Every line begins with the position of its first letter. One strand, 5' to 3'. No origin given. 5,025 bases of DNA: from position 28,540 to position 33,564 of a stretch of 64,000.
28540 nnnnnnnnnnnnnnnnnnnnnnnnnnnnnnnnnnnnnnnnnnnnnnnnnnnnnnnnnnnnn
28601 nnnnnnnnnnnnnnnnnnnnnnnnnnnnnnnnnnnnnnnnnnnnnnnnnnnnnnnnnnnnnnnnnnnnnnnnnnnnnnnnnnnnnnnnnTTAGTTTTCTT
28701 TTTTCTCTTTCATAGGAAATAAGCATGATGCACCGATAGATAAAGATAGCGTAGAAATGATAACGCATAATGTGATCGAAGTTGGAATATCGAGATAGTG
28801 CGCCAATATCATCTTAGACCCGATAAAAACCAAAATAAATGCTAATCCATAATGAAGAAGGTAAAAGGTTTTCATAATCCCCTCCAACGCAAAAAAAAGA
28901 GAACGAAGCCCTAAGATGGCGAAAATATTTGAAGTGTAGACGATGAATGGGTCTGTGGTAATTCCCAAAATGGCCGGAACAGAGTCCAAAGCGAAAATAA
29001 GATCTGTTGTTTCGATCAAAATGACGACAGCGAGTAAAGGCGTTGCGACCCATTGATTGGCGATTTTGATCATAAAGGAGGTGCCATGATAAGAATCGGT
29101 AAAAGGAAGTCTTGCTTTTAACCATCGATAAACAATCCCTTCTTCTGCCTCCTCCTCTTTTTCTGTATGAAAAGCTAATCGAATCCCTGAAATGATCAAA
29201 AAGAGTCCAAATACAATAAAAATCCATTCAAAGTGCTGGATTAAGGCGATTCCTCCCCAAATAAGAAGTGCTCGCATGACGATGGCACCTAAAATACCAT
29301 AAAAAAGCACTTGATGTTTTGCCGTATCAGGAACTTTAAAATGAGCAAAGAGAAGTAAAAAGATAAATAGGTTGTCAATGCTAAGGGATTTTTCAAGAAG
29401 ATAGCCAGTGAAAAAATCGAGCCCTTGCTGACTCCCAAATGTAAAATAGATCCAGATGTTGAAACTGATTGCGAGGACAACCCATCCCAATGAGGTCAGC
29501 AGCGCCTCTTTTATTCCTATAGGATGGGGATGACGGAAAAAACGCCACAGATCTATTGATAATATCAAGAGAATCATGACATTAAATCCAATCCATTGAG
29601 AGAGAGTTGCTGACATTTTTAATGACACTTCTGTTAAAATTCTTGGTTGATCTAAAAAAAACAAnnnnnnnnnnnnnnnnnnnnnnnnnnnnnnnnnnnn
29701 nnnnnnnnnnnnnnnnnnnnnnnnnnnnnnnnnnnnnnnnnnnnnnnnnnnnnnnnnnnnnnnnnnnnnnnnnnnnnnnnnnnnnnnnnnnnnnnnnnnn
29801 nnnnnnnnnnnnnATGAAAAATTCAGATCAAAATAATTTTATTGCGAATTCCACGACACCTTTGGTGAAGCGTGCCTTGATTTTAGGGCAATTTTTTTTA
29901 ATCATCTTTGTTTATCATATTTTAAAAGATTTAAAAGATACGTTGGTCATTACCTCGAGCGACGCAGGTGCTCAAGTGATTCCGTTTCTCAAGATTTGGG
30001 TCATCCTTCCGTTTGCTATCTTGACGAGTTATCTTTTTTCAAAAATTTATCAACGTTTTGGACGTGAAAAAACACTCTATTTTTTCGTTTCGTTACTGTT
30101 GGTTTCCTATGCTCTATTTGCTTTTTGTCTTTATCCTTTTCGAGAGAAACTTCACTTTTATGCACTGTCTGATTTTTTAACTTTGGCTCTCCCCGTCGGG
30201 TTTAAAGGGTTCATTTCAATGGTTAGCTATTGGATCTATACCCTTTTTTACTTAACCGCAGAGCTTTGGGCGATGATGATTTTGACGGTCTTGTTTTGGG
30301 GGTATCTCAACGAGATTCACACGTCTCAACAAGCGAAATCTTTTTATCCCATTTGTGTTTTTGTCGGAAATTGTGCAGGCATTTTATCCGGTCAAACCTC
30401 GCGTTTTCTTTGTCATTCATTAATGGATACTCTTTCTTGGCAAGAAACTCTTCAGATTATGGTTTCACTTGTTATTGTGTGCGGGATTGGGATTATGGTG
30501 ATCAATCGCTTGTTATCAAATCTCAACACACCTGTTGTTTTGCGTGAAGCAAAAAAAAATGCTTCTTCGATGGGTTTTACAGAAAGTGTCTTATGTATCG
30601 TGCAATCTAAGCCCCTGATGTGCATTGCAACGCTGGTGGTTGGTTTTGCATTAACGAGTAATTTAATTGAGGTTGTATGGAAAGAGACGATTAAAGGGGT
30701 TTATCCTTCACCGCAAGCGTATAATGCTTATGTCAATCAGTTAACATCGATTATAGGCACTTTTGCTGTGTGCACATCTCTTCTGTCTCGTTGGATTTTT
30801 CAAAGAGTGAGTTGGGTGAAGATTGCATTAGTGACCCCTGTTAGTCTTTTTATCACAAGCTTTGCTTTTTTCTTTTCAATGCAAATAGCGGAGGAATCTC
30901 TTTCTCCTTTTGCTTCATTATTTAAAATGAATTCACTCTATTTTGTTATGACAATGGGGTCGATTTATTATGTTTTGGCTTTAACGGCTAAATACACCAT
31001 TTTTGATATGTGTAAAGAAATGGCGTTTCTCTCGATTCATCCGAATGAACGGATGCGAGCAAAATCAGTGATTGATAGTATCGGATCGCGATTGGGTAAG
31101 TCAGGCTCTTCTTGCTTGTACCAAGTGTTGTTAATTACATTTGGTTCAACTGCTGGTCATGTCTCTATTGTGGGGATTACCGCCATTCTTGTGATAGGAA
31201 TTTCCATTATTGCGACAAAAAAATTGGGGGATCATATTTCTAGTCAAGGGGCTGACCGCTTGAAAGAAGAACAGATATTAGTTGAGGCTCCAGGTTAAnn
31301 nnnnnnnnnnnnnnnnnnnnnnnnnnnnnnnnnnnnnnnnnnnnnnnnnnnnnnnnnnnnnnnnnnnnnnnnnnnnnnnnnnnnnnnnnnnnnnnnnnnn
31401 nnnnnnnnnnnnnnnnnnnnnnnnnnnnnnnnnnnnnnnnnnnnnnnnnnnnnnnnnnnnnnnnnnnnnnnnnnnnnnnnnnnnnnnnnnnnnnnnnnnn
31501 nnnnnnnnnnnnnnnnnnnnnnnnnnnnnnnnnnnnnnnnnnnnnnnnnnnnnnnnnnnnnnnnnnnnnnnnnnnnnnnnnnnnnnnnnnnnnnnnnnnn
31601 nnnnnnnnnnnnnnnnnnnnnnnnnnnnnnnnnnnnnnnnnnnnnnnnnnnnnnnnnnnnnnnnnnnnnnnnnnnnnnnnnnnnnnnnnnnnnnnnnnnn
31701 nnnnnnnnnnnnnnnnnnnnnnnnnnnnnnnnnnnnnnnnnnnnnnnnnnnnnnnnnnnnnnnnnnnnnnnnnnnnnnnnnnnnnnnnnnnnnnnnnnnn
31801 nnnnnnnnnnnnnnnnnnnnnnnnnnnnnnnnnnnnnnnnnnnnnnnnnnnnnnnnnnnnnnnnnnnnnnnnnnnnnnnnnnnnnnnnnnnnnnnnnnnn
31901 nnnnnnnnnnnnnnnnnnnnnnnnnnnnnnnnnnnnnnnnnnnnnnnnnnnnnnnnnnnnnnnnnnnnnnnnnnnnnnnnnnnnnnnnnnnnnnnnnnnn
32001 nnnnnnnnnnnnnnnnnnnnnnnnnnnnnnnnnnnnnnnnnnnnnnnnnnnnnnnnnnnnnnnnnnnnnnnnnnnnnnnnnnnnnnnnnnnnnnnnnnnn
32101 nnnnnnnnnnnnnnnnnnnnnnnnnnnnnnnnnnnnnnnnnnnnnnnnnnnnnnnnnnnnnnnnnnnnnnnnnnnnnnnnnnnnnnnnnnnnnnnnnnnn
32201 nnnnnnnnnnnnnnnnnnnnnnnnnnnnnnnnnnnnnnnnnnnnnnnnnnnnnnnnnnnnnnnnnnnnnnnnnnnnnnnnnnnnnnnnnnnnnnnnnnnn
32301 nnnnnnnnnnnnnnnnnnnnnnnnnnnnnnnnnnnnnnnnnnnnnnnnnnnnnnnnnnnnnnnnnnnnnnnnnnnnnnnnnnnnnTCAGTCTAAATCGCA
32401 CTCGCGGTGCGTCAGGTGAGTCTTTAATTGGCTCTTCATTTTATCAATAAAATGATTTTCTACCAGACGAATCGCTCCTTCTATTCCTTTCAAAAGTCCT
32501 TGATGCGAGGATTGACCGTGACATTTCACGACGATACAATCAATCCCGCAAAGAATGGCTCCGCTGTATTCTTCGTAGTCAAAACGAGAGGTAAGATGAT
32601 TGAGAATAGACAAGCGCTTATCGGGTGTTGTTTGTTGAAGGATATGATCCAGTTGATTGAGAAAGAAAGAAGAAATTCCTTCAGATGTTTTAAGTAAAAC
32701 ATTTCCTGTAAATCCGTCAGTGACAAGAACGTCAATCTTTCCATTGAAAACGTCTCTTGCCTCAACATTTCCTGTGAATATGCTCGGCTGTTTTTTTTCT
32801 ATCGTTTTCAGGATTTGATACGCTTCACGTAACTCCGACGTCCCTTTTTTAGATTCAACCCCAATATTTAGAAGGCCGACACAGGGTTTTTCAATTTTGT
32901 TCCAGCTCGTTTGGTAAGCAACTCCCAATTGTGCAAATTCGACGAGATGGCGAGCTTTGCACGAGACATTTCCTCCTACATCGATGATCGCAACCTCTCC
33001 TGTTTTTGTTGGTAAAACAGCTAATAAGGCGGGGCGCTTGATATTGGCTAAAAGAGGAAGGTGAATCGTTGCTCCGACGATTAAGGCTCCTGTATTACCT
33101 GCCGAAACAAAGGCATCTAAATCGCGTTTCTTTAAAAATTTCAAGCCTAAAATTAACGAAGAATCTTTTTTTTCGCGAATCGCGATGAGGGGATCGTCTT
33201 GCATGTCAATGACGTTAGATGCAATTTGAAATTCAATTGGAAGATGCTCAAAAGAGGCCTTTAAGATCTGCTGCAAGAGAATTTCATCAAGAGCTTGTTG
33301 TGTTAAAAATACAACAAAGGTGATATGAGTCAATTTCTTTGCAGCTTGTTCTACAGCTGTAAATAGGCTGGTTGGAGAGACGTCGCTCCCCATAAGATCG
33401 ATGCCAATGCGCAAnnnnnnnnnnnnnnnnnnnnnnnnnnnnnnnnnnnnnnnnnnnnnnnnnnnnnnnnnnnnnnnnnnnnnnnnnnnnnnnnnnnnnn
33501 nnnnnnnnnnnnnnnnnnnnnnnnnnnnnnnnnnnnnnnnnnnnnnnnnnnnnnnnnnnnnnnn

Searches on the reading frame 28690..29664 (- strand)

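Call 109: search_protein_families(library=pfam, proteins=[window:28690-29664:-], max_evalue=0.00001)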
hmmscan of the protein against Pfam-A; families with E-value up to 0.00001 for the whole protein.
window:28690-29664:- (324 aa): 1 family
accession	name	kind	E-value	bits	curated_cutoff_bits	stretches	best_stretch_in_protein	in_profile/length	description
PF03741.22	TerC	-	1.7e-50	171.7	27.8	1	85-288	1-177/178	Integral membrane protein TerC family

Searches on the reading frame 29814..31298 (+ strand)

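Call 108: search_protein_families(library=pfam, proteins=[window:29814-31298:+], max_evalue=0.00001)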
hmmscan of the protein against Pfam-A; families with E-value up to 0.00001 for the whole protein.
window:29814-31298:+ (494 aa): 1 family
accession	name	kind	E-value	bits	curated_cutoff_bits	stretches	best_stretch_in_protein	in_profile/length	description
PF03219.20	TLC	-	1.3e-115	387.5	21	1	26-472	32-488/491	TLC ATP/ADP transporter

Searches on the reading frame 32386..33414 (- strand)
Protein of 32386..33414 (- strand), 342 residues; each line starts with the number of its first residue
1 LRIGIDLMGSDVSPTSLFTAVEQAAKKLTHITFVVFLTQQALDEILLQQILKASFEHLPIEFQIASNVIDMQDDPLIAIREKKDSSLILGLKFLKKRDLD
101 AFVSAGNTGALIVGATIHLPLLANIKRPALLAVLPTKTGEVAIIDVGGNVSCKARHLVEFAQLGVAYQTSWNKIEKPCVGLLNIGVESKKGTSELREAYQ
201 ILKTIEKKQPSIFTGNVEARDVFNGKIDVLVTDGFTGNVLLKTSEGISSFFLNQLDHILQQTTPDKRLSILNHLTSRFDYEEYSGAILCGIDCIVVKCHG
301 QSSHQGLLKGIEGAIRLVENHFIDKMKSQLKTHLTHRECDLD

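Call 109: search_protein_families(library=pfam, proteins=[window:32386-33414:-], max_evalue=0.00001)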
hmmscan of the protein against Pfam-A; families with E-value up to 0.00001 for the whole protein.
window:32386-33414:- (342 aa): 1 family
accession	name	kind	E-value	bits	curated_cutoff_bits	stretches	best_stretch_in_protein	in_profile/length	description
PF02504.20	FA_synthesis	-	2.1e-86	290.4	29.1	1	1-324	1-323/324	Fatty acid synthesis protein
